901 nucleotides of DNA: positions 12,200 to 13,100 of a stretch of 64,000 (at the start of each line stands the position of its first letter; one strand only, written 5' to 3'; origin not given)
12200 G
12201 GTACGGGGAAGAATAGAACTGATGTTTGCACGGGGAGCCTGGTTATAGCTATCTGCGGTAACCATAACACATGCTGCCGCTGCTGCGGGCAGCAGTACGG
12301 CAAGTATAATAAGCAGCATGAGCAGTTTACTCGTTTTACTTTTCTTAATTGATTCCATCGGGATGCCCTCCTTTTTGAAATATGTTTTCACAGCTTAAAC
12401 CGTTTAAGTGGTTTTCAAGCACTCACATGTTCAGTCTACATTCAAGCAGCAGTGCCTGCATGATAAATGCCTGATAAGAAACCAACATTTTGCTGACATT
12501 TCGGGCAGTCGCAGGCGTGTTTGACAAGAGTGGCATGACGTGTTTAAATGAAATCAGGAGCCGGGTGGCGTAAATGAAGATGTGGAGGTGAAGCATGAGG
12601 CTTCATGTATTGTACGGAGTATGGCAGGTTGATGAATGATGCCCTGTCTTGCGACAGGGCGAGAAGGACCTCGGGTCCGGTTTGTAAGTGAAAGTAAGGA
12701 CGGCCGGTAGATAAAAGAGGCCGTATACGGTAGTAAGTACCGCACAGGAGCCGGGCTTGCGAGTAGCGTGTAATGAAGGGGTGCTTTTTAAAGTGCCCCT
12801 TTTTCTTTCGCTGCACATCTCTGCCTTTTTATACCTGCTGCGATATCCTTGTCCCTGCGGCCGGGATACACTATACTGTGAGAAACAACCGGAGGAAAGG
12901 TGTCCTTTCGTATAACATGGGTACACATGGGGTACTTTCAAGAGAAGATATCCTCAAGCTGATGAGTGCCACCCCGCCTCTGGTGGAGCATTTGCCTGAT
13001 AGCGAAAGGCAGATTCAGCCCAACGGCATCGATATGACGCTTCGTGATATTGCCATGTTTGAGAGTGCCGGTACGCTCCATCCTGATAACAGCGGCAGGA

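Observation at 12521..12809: Candidate ~250-nt structured sRNA with its own promoter and terminator between the surface-protein gene and the dCTP deaminase gene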

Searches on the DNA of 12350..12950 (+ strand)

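Call 4: search_rna_families(source=window, start=12350, end=12950, threshold=evalue, max_evalue=10, show_alignments=3)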
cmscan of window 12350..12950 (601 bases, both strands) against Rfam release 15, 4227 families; matches with E-value up to 10: 6.
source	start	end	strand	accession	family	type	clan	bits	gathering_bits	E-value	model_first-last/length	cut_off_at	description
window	12755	12814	+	RF02366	Yfr19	Gene; sRNA;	-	23.4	70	0.44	1-82/82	no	Cyanobacterial functional RNA 19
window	12682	12809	+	RF04182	GibS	Gene; sRNA;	-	19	115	3.7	1-142/142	no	GibS sRNA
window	12773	12811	+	RF00489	ctRNA_p42d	Gene; antisense;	-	16.4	50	1.4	1-46/46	no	ctRNA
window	12570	12652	+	RF01285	snoU31b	Gene; snRNA; snoRNA; CD-box;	-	15.8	37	3.8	1-86/86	no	Small nucleolar RNA U31b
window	12802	12851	-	RF01884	LINC00901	Gene; lncRNA;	-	14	55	3.6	103-152/152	no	Non-coding RNA BC040587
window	12621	12691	+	RF02922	RAGATH-32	Cis-reg;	-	11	41.8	9.2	1-78/78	no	RAGATH-32 RNA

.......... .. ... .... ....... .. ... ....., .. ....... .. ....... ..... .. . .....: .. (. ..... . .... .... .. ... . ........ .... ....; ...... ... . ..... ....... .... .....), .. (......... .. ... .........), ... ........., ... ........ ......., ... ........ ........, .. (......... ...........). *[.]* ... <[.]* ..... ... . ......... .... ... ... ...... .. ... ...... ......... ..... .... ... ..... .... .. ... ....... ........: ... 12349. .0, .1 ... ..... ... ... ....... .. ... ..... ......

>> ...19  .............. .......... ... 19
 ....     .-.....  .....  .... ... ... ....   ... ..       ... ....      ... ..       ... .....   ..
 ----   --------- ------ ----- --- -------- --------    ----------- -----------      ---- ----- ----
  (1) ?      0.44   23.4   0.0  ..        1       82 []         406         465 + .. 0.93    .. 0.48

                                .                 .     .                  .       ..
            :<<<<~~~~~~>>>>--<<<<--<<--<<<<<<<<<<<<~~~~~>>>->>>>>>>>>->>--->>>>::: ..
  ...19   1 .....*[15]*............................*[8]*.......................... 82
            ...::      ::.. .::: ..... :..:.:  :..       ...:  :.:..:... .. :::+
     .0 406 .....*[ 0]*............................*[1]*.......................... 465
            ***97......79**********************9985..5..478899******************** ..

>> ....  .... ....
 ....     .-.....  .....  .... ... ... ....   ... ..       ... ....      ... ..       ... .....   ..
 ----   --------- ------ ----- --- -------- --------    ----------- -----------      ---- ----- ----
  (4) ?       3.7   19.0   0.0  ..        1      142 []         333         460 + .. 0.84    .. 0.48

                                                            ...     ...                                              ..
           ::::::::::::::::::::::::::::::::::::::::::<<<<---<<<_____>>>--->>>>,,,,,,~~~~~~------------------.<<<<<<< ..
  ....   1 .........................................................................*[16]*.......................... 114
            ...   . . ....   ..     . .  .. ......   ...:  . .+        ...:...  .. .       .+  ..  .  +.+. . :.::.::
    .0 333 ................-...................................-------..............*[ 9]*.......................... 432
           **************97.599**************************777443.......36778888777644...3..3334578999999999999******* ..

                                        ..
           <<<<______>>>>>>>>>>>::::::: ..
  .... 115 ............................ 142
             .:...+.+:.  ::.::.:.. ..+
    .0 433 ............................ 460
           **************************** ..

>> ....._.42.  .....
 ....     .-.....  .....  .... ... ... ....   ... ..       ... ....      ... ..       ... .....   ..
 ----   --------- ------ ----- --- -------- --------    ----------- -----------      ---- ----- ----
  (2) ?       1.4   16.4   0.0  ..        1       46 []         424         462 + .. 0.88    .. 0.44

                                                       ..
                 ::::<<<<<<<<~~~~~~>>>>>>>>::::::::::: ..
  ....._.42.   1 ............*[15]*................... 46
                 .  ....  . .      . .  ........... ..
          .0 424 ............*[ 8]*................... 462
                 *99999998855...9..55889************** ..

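Call 25: build_rna_model(alignment_id=A2)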
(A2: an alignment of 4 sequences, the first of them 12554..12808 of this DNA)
Model R1 built from alignment A2 (4 sequences, 274 columns); structure: RNAalifold consensus.
model positions 257; base pairs 66; branch points 5; effective number of sequences 0.98; information 0.591 bits per position. Calibrated on 0.2 Mb of random sequence (short: E-values are rough).
structure used (alignment columns):
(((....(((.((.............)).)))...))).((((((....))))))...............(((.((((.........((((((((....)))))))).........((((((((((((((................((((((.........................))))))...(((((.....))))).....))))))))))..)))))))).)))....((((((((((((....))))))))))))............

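Call 26: search_with_rna_model(model_id=R1, sources=[window, L001, L002, L003, L004, L005, L006, L007, L008, L009, L010, L011, L012, L013, L014, L015, L016, L017, L018, L019], max_evalue=10)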
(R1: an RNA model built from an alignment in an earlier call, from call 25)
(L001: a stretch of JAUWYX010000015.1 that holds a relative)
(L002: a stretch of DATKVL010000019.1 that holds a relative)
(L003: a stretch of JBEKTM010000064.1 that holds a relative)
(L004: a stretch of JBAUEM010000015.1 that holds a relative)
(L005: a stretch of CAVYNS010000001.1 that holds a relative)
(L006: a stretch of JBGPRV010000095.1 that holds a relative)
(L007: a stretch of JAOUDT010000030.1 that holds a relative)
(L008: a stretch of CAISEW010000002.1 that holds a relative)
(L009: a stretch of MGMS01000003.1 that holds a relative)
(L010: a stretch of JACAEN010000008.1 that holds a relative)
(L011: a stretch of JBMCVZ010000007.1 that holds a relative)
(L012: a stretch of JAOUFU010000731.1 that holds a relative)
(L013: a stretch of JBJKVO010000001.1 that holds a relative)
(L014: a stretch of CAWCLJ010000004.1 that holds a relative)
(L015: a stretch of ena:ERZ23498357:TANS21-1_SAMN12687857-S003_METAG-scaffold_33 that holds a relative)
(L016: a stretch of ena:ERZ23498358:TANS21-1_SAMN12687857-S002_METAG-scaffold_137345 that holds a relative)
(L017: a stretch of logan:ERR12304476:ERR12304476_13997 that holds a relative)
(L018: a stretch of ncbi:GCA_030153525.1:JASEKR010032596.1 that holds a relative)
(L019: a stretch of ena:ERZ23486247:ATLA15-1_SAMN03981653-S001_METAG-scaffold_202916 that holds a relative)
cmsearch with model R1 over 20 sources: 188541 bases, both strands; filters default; matches with E-value up to 10: 10.
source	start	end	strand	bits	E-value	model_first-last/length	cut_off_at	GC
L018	3780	4036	+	302.8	5.4e-108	1-257/257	no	0.51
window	12554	12810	+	301.5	1.6e-107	1-257/257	no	0.52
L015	4689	4945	+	295.3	2.7e-105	1-257/257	no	0.52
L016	804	1060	+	295.3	2.7e-105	1-257/257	no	0.52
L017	590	858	+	269.4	6.8e-96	1-257/257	no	0.53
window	12776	12801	-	10.4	0.032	223-248/257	no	0.46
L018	4002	4027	-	10.4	0.032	223-248/257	no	0.46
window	17921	18065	+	9.9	0.046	1-257/257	no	0.47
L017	823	855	-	8.4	0.17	219-249/257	no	0.42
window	40065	40078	-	5.3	2.1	40-53/257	no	0.57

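Call 28: search_with_rna_model(model_id=R1, sources=[L020, L021, L022, L023, L024, L025, L026, L027, L028, L029, L030, L031, L032, L033, L034, L035, L036, L037], max_evalue=1, make_alignment=true)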
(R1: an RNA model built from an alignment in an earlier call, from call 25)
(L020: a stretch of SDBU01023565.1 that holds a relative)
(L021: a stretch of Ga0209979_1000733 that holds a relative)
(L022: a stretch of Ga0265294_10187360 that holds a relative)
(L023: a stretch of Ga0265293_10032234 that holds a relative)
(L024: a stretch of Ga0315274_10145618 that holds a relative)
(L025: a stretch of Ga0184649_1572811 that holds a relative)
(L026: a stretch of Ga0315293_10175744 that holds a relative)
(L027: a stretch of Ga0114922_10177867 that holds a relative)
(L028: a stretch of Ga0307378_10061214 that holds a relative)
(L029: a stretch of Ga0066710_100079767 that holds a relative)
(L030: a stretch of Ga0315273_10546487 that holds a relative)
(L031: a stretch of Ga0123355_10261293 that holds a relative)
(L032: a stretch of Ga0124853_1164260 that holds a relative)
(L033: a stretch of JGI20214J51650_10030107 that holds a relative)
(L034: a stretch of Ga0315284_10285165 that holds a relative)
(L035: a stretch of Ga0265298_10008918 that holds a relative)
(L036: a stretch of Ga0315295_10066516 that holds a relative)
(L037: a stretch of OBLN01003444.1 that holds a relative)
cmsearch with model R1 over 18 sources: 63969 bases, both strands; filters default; matches with E-value up to 1: 10.
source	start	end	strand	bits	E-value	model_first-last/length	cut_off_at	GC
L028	541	767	-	97.3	3.9e-34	1-257/257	no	0.51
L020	3399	3654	+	95.2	2.3e-33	1-257/257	no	0.52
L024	349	607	+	94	6.3e-33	1-257/257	no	0.61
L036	234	497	-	89.2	3.4e-31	1-257/257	no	0.54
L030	1329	1544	+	84.1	2.2e-29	1-211/257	3'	0.53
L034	1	247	+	83.2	4.8e-29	23-257/257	5'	0.53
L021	488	754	+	81.7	1.7e-28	1-257/257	no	0.58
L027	1107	1289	+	62.6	1.4e-21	1-257/257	no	0.44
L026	1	86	-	29.9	9.1e-10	1-87/257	3'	0.51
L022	671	788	+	11.5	0.0042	1-257/257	no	0.36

Alignment A3: 10 matches aligned to the model, 329 columns, each read 5' to 3' on its own strand. Consensus structure (alignment columns), stored with it:
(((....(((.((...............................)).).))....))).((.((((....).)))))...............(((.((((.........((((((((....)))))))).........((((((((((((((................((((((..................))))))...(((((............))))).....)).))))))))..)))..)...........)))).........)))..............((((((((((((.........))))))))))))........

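Call 52: search_with_rna_model(model_id=R1, sources=[window, L015, L017, L020, L021, L024, L027, L028, L036, L045, L046, L047, L049, L052, L023, L025, L029, L032, L033, L022], max_evalue=0.001, make_alignment=true)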
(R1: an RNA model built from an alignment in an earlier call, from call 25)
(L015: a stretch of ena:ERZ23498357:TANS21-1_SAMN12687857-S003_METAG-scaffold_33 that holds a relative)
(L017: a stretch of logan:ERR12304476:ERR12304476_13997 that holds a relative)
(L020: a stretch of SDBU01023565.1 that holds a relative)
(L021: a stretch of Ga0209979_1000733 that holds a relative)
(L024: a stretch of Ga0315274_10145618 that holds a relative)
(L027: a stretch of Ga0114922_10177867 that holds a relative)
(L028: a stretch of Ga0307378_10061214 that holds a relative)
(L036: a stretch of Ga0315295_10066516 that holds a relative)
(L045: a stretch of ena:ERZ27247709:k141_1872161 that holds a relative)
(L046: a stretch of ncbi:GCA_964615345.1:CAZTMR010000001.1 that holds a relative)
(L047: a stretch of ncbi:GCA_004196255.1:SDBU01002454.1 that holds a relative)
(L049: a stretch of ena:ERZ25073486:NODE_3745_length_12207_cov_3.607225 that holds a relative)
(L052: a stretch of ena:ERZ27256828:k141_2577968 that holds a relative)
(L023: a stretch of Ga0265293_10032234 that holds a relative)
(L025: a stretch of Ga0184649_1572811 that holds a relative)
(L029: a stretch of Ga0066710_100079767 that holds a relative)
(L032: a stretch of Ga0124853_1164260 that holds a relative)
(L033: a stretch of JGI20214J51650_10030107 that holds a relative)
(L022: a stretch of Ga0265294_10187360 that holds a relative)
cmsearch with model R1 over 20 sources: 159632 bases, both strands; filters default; matches with E-value up to 0.001: 13.
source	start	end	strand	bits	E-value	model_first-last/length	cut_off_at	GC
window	12554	12810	+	301.5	1.4e-107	1-257/257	no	0.52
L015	4689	4945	+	295.3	2.3e-105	1-257/257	no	0.52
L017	590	858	+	269.4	5.7e-96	1-257/257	no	0.53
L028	541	767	-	97.3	9.8e-34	1-257/257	no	0.51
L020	3399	3654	+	95.2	5.6e-33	1-257/257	no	0.52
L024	349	607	+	94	1.6e-32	1-257/257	no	0.61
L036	234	497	-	89.2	8.5e-31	1-257/257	no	0.54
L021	488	754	+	81.7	4.2e-28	1-257/257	no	0.58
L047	3971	4222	+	80.8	9.2e-28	1-257/257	no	0.54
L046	3960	4216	+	74.6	1.7e-25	1-257/257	no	0.56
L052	4041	4271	+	66.5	1.4e-22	1-257/257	no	0.59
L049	4041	4271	+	65.7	2.6e-22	1-257/257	no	0.59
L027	1107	1289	+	62.6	3.6e-21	1-257/257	no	0.44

Alignment A6: 13 matches aligned to the model, 336 columns, each read 5' to 3' on its own strand. Consensus structure (alignment columns), stored with it:
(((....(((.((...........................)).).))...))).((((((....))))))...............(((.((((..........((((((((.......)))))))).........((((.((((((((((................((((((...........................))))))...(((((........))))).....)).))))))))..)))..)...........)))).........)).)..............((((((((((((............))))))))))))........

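Call 61: search_with_rna_model(model_id=R1, sources=[L055, L056, L058, L059], max_evalue=1)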
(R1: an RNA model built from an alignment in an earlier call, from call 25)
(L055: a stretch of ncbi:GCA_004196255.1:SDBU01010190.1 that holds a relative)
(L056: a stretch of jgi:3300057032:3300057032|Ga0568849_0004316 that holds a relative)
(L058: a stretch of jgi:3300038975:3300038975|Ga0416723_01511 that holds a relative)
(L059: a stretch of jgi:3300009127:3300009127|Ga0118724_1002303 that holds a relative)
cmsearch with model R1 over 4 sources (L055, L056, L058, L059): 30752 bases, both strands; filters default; matches with E-value up to 1: 3.
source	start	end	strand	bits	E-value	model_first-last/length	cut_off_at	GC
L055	3956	4220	+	92.3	1.2e-32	1-257/257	no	0.51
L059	3964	4210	+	84.1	1.1e-29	1-257/257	no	0.46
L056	3970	4217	+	66.3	3e-23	1-257/257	no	0.6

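Call 91: search_dna_similar(query=window:12554-12810:+, collection=plasmids, mode=distant, max_evalue=0.01, max_rows=10)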
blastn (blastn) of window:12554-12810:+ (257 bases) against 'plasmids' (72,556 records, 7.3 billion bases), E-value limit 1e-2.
No match.

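Call 92: search_dna_similar(query=window:12554-12810:+, collection=phages, mode=distant, max_evalue=0.01, max_rows=10)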
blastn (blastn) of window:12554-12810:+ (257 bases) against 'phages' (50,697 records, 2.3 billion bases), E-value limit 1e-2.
No match.
